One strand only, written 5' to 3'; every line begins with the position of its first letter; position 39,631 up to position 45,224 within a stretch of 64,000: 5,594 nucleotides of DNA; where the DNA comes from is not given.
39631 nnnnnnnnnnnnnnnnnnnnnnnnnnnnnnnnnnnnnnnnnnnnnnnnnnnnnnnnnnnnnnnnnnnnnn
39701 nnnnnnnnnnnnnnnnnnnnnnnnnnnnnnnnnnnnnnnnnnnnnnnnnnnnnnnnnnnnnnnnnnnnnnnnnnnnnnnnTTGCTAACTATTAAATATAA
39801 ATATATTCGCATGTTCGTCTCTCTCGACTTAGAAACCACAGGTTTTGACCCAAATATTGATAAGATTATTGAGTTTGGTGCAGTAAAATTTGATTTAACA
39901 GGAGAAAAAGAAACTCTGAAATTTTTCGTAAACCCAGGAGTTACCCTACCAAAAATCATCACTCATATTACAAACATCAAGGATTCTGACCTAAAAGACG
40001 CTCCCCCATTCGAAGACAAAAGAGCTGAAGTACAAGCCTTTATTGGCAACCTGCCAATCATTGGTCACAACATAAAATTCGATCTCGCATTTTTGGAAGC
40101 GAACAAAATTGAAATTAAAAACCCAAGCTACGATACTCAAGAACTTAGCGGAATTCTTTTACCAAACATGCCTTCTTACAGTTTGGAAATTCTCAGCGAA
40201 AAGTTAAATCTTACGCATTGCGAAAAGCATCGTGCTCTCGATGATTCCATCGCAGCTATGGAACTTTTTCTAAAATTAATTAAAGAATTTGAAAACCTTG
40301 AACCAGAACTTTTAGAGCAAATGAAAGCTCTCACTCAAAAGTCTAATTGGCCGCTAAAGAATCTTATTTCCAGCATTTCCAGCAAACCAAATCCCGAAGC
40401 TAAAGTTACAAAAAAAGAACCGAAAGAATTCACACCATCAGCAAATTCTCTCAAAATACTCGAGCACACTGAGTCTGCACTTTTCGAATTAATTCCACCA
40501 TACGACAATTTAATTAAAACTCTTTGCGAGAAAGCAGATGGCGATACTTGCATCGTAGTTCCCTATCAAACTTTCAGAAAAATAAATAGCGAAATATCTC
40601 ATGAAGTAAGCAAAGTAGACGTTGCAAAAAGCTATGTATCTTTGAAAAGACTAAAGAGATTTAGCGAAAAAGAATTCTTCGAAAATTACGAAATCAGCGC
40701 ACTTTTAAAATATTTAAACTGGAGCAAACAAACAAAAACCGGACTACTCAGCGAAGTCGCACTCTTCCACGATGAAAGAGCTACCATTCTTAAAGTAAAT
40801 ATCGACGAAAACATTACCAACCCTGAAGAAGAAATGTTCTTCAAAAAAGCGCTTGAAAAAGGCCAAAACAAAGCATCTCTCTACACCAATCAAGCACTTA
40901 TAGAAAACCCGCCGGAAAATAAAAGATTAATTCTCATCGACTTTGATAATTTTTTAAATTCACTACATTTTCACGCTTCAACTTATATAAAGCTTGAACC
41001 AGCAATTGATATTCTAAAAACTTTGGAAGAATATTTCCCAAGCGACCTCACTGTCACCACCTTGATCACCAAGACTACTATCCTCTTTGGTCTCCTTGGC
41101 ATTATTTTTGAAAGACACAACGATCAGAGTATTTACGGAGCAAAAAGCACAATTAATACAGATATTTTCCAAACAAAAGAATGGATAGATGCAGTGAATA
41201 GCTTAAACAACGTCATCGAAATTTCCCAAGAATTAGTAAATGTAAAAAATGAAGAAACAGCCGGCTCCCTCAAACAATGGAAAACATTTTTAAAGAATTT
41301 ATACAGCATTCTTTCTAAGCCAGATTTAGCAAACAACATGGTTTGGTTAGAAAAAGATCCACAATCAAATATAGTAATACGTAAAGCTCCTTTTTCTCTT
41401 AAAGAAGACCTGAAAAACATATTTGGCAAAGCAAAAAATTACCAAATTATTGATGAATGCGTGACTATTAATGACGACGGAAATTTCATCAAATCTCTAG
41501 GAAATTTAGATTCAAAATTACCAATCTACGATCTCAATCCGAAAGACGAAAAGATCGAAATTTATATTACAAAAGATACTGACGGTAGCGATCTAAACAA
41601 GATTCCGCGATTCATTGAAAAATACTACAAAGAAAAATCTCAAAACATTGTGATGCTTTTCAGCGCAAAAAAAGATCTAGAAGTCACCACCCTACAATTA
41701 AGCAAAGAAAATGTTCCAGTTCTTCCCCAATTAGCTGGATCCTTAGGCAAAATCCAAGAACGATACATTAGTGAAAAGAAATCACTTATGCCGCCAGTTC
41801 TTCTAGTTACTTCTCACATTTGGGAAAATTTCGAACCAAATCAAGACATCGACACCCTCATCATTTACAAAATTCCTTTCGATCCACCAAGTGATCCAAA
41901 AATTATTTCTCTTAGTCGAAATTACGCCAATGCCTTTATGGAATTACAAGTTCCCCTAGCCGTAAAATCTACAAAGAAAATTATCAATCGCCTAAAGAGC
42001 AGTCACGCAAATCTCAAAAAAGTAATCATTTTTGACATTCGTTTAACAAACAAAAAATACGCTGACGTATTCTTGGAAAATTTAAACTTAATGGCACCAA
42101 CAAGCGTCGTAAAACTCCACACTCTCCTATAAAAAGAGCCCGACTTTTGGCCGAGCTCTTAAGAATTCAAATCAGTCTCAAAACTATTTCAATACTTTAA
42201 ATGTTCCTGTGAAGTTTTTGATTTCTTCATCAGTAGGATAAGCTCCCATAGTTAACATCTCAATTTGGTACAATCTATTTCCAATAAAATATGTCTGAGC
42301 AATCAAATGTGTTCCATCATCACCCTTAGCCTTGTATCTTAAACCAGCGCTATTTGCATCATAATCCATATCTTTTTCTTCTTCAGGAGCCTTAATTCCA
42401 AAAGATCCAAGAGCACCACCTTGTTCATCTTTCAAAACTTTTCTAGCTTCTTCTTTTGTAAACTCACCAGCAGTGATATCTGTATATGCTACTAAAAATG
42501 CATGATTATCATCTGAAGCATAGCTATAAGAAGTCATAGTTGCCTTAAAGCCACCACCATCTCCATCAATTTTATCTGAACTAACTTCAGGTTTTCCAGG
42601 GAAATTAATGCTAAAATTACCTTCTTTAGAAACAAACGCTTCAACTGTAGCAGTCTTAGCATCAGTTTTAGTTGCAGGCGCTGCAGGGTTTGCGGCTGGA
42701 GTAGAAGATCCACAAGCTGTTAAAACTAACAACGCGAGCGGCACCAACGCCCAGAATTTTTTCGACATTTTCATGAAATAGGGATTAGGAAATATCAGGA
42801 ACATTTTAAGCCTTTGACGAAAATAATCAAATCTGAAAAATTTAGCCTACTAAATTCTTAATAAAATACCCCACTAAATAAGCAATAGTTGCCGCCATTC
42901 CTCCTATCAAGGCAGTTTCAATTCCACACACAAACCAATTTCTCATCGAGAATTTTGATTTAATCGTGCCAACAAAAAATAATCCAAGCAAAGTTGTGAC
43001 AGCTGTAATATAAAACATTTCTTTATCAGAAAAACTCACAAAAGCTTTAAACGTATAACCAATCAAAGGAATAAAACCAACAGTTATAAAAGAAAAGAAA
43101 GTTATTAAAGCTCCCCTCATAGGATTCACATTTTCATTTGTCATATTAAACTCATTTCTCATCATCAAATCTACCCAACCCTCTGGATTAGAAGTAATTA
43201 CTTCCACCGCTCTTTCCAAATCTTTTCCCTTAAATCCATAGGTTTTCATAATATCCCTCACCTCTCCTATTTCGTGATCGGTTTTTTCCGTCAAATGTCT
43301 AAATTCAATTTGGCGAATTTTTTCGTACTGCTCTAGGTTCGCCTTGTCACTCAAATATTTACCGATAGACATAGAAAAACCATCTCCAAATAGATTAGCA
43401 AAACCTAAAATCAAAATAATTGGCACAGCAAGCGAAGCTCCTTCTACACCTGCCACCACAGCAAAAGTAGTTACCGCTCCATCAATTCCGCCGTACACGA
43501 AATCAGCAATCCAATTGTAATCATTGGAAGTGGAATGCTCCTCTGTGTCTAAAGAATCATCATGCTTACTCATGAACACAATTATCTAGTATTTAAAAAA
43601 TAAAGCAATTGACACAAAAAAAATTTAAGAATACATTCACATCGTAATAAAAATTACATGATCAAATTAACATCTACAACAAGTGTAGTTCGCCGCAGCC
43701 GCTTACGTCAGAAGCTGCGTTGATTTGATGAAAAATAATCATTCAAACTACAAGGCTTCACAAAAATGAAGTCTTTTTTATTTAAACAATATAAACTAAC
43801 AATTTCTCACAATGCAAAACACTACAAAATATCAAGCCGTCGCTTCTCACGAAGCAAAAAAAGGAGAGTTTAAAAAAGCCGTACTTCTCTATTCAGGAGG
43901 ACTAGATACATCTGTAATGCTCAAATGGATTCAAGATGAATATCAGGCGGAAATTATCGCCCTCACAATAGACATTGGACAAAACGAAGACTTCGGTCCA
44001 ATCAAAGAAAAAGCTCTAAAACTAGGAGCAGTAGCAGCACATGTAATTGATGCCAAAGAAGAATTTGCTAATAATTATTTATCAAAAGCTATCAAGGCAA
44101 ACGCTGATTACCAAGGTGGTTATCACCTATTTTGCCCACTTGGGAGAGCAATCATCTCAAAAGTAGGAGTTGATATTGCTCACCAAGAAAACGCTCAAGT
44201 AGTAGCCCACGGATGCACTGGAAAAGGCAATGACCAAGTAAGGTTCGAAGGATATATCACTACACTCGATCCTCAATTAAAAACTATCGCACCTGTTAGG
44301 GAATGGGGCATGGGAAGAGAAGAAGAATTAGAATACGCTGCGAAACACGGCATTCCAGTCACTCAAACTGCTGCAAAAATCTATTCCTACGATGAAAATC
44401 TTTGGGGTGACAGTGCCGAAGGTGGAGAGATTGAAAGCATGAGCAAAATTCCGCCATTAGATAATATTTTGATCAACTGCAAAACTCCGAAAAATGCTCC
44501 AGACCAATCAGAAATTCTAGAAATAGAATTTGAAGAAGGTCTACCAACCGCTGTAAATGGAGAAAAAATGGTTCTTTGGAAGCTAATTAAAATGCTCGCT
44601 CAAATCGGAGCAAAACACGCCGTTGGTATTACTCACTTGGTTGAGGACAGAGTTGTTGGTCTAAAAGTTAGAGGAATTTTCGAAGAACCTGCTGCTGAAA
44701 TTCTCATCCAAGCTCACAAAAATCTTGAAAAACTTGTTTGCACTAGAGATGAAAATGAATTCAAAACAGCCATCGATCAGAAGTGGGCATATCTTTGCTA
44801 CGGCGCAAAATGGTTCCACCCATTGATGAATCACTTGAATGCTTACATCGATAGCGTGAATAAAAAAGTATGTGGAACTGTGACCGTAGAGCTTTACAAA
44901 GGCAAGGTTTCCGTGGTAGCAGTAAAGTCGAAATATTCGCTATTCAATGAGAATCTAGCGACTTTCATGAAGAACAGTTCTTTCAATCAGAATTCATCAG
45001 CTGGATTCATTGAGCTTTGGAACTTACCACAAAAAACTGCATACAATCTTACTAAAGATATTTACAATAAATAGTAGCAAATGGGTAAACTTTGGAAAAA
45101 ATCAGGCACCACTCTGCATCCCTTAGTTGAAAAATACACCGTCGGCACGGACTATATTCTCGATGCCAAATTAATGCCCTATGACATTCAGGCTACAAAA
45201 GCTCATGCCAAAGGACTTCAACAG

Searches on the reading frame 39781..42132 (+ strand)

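Call 12: search_protein_families(library=pfam, proteins=[window:39781-42132:+])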
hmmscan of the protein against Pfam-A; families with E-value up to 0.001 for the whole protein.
window:39781-42132:+ (783 aa): 2 families
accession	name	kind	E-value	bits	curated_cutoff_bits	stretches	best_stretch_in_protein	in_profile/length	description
PF00929.31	RNase_T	-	7.4e-27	95.3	24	1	13-163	1-164/164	Exonuclease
PF13307.12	Helicase_C_2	-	4.2e-10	40.4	25.3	1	612-768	1-167/170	Helicase C-terminal domain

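Call 76: search_protein_families(library=ncbifam, proteins=[window:39781-42132:+], max_evalue=0.01)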
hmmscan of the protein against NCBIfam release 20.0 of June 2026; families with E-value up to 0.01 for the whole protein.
window:39781-42132:+ (783 aa): 29 families (the best 25 are shown)
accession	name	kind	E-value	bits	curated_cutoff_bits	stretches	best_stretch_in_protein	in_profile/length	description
NF005981.0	PRK08074.1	equivalog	1.1e-61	209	789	2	11-217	4-216/931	ATP-dependent DNA helicase DinG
TIGR01407.1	dinG_rel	hypoth_equivalog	6e-52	177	547.7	2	12-200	2-195/889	putative DnaQ family exonuclease/DinG family helicase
NF001688.0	PRK00448.1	equivalog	3.1e-35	121.1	873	1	11-187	424-605/1445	PolC-type DNA polymerase III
NF005569.0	PRK07246.1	equivalog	8.6e-34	116.9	794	2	8-185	5-185/820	bifunctional DnaQ family exonuclease/ATP-dependent helicase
TIGR01405.1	polC_Gram_pos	equivalog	1.3e-33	115.8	1043.45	1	11-183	190-367/1211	DNA polymerase III subunit alpha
NF005289.0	PRK06807.1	equivalog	1.1e-32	113.5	335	1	11-172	9-174/313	3'-5' exonuclease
NF005906.0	PRK07883.1-4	equivalog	2e-28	99.1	495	1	12-191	8-193/563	DEDD exonuclease domain-containing protein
NF006316.0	PRK08517.1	equivalog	3.1e-24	85.7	247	1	11-170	71-233/270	3'-5' exonuclease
NF005905.0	PRK07883.1-3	equivalog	7.4e-24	84.3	508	1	12-183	26-204/581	DEDD exonuclease domain-containing protein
NF004964.0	PRK06310.1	equivalog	8.7e-24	84.3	236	1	11-174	8-178/250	DNA polymerase III subunit epsilon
NF005836.0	PRK07740.1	equivalog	1.3e-22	80.4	261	1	12-181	61-237/244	hypothetical protein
NF005907.0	PRK07883.1-5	equivalog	1.1e-21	76.9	454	1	12-187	30-212/584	DEDD exonuclease domain-containing protein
NF053712.1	repair_DEAH_YoaA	equivalog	1.7e-19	70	680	1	458-774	293-619/630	DNA repair helicase YoaA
TIGR00573.1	dnaq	subfamily_domain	1.8e-18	66.8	71.5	1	12-179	9-182/217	exonuclease, DNA polymerase III, epsilon subunit family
NF005904.0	PRK07883.1-2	equivalog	2.2e-18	65.9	969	1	8-185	28-212/584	DEDD exonuclease domain-containing protein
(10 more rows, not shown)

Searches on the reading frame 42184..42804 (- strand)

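Call 12: search_protein_families(library=pfam, proteins=[window:42184-42804:-])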
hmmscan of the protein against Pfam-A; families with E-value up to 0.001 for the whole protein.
window:42184-42804:- (206 aa): 0 families

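Call 76: search_protein_families(library=ncbifam, proteins=[window:42184-42804:-], max_evalue=0.01)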
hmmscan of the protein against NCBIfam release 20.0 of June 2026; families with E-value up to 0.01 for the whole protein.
window:42184-42804:- (206 aa): 1 family
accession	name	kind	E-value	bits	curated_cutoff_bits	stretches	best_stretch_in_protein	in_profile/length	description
NF058647.1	lipo_LytA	equivalog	0.0045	17.2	110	1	15-64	2-48/107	acidic lipoprotein LytA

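Call 77: search_protein_families(library=phrogs, proteins=[window:42184-42804:-], max_evalue=0.01)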
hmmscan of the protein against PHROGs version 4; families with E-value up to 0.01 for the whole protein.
window:42184-42804:- (206 aa): 0 families

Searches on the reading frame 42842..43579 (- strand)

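Call 12: search_protein_families(library=pfam, proteins=[window:42842-43579:-])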
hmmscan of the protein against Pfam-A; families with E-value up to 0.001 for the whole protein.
window:42842-43579:- (245 aa): 1 family
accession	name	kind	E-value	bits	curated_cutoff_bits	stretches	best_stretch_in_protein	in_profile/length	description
PF01988.24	VIT1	-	5.2e-56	190.3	28.1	1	25-238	2-214/214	VIT family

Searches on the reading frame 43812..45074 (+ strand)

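Call 66: search_protein_families(library=pfam, proteins=[window:43812-45074:+])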
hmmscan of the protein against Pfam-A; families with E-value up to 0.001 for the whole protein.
window:43812-45074:+ (420 aa): 3 families
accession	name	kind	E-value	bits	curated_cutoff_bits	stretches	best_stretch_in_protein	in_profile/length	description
PF20979.2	Arginosuc_syn_C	-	1e-66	225.1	27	1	191-409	1-218/219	Arginosuccinate synthase C-terminal domain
PF00764.25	Arginosuc_synth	-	1.6e-62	210.8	27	1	22-182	1-162/162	Arginosuccinate synthase N-terminal HUP domain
PF06508.19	QueC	-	2.3e-05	24.4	22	1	22-135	1-120/210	Queuosine biosynthesis protein QueC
